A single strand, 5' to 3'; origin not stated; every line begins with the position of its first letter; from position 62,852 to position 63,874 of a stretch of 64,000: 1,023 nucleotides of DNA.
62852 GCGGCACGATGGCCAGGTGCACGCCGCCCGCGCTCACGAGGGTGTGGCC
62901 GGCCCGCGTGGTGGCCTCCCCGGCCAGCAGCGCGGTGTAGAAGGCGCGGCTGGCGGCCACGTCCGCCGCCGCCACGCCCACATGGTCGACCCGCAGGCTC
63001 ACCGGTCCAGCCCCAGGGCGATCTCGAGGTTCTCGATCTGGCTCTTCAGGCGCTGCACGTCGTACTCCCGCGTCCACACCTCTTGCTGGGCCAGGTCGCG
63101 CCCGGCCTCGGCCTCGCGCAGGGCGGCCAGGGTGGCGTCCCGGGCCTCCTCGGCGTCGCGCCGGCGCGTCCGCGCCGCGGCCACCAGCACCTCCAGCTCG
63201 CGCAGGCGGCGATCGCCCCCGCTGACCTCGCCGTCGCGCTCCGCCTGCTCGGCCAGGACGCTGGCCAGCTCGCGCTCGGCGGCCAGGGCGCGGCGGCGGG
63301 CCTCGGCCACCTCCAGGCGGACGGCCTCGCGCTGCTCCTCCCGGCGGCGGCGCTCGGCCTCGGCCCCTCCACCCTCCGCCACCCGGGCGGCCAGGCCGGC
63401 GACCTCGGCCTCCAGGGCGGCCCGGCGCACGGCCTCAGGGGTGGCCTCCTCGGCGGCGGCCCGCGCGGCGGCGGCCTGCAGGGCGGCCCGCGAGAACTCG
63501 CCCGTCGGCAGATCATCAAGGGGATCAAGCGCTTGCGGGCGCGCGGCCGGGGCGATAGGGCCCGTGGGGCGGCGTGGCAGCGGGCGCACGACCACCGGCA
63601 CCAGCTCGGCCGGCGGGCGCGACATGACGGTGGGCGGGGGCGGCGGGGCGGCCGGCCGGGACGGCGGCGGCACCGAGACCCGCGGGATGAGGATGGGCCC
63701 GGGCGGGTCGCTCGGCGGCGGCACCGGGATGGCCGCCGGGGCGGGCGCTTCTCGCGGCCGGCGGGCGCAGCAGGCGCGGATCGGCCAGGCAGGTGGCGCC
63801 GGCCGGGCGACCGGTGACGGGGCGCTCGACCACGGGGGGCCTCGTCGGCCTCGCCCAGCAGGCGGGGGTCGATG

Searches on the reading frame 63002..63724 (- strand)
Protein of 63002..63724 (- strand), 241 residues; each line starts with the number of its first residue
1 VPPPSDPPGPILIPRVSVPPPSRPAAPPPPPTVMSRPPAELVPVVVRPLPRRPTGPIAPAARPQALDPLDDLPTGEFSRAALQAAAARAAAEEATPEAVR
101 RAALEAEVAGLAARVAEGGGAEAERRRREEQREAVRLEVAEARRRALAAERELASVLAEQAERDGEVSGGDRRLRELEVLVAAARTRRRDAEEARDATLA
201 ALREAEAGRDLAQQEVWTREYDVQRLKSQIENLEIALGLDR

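Call 81: search_protein_families(library=pfam, proteins=[window:63002-63724:-], max_evalue=0.1)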
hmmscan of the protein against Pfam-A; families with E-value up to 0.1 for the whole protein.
window:63002-63724:- (241 aa): 0 families
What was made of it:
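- Tried and rejected: Pfam on the minus-strand ORFs gave nothing, so the 63752-63834 switch stays unresolved (call 81).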
